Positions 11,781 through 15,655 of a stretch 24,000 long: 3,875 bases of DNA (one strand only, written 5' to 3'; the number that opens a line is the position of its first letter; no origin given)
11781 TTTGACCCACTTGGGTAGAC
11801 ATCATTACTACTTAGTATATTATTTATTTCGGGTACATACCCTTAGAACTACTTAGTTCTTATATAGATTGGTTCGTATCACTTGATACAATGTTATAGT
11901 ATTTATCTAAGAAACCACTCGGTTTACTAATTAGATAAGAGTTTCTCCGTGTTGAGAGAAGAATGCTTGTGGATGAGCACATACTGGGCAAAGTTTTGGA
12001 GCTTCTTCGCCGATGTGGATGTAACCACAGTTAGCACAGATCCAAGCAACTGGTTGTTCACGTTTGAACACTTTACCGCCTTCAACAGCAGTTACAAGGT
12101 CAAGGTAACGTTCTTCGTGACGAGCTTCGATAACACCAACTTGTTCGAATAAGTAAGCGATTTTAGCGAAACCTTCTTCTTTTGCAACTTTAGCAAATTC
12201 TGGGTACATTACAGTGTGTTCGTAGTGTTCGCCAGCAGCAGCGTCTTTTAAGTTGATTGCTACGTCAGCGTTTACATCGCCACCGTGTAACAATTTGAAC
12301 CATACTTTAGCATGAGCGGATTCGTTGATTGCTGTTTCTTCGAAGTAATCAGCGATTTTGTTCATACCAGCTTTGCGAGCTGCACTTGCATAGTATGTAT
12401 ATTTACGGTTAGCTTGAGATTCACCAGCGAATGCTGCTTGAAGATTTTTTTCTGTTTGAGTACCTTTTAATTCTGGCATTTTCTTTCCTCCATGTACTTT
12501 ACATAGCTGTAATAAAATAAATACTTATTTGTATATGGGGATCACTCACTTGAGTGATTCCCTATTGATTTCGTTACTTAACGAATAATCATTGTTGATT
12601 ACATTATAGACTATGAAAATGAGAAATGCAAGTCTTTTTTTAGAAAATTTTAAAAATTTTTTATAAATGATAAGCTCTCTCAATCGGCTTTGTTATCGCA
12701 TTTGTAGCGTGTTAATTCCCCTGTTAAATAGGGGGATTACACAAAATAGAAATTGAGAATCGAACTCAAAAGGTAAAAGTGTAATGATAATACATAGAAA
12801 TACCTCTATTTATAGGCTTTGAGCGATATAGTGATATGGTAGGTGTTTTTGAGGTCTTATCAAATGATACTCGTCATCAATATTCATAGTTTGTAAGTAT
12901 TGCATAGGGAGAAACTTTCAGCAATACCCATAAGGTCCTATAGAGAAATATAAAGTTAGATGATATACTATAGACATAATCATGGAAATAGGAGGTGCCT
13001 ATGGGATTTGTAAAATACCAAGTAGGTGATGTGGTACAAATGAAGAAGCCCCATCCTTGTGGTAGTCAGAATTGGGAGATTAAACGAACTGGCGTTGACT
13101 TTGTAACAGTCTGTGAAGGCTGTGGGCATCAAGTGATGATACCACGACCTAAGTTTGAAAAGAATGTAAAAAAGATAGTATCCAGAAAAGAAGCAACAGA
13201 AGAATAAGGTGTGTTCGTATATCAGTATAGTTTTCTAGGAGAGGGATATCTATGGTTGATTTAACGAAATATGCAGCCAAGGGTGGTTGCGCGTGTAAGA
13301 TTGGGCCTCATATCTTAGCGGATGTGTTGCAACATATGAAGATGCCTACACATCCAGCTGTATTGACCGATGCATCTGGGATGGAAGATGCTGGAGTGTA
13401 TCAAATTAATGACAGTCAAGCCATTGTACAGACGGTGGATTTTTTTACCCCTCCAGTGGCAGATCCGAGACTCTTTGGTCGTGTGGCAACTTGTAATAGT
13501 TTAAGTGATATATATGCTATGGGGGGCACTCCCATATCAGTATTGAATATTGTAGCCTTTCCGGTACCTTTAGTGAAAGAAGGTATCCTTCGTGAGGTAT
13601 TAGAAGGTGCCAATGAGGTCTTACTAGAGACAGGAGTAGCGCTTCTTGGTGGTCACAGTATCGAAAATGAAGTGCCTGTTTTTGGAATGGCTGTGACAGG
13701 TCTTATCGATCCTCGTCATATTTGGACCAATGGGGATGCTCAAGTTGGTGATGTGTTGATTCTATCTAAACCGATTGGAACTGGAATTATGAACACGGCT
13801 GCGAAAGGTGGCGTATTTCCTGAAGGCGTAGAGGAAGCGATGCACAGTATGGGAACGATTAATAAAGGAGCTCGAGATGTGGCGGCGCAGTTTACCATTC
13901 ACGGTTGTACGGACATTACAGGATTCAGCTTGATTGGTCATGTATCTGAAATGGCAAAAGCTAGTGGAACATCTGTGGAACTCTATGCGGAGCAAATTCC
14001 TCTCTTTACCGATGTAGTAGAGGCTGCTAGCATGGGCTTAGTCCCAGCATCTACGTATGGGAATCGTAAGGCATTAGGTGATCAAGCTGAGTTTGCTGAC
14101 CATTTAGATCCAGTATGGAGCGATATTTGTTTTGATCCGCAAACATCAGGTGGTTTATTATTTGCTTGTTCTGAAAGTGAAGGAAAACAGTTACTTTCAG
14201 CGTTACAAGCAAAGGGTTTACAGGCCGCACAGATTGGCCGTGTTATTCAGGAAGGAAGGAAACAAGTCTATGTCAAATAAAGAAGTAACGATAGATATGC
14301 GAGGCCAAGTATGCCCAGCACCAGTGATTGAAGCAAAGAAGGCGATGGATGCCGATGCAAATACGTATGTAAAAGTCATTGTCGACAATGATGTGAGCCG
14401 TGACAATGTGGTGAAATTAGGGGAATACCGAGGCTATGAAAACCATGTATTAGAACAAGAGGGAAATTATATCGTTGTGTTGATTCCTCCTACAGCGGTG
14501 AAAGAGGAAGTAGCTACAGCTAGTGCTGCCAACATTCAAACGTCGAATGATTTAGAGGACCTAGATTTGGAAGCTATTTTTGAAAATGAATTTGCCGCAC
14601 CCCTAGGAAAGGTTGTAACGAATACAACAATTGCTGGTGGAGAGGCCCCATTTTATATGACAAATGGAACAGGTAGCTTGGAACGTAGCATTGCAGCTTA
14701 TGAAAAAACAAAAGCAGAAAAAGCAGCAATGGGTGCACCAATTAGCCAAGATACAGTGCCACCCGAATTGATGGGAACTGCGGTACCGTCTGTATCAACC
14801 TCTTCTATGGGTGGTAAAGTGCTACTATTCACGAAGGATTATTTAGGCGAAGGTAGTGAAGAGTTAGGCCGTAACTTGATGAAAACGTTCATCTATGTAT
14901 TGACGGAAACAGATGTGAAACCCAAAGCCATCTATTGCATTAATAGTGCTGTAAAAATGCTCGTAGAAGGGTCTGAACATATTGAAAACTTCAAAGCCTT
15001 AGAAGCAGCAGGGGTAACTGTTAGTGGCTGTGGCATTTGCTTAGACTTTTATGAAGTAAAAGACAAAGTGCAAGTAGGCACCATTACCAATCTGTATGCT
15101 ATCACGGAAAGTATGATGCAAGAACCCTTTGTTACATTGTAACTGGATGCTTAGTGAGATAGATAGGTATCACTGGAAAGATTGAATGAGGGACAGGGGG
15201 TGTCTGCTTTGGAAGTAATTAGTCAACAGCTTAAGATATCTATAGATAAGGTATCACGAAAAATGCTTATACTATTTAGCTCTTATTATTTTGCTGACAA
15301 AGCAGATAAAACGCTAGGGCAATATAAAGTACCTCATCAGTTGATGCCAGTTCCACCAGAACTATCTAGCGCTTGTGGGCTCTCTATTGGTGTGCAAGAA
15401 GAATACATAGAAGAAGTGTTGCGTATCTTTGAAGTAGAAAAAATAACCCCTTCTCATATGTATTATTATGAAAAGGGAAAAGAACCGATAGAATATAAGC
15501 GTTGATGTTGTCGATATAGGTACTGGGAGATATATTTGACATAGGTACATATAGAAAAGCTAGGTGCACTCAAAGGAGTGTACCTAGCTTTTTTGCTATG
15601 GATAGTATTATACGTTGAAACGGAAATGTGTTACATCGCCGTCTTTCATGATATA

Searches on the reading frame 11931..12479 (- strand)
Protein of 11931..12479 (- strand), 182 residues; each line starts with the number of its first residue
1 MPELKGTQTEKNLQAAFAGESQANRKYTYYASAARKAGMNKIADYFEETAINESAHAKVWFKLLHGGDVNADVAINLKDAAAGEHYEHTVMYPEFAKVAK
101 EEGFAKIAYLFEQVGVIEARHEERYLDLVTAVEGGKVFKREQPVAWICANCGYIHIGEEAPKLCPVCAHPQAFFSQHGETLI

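Call 28: search_protein_families(library=pfam, proteins=[window:11931-12479:-], max_evalue=0.00001)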
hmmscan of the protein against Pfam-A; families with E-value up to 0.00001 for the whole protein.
window:11931-12479:- (182 aa): 3 families
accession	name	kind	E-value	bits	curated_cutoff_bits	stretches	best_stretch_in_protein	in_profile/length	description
PF02915.23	Rubrerythrin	-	6.4e-24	85.3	22.8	1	11-128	1-136/137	Rubrerythrin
PF21349.2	RUBY_RBDX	-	4.1e-14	52.2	26.5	1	146-174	1-29/30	Rubrerythrin, rubredoxin-like domain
PF13668.12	Ferritin_2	-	6.5e-06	26.8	24.7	0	13-116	6-99/138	Ferritin-like domain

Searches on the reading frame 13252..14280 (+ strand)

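Call 28: search_protein_families(library=pfam, proteins=[window:13252-14280:+], max_evalue=0.00001)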
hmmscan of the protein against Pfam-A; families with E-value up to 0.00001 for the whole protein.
window:13252-14280:+ (342 aa): 2 families
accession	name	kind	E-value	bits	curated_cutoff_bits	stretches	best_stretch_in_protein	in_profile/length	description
PF00586.29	AIRS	-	5.9e-24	85.1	24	1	45-152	2-112/112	AIR synthase related protein, N-terminal domain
PF02769.27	AIRS_C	-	4.1e-22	79.5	23.1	1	164-342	1-156/156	AIR synthase related protein, C-terminal domain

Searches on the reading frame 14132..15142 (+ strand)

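Call 28: search_protein_families(library=pfam, proteins=[window:14132-15142:+], max_evalue=0.00001)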
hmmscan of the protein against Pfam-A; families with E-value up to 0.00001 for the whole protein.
window:14132-15142:+ (336 aa): 1 family
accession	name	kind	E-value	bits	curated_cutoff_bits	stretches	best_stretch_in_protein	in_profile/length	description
PF01206.22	TusA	-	1.2e-12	47.9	28.6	1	53-118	2-68/70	Sulfurtransferase TusA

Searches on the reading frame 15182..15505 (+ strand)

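Call 28: search_protein_families(library=pfam, proteins=[window:15182-15505:+], max_evalue=0.00001)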
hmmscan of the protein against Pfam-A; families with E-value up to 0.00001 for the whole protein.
window:15182-15505:+ (107 aa): 1 family
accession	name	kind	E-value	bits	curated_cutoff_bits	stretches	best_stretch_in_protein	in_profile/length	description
PF11823.13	Se_S_carrier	-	1.1e-14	54.1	25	1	28-94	2-68/69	Putative Se/S carrier protein-like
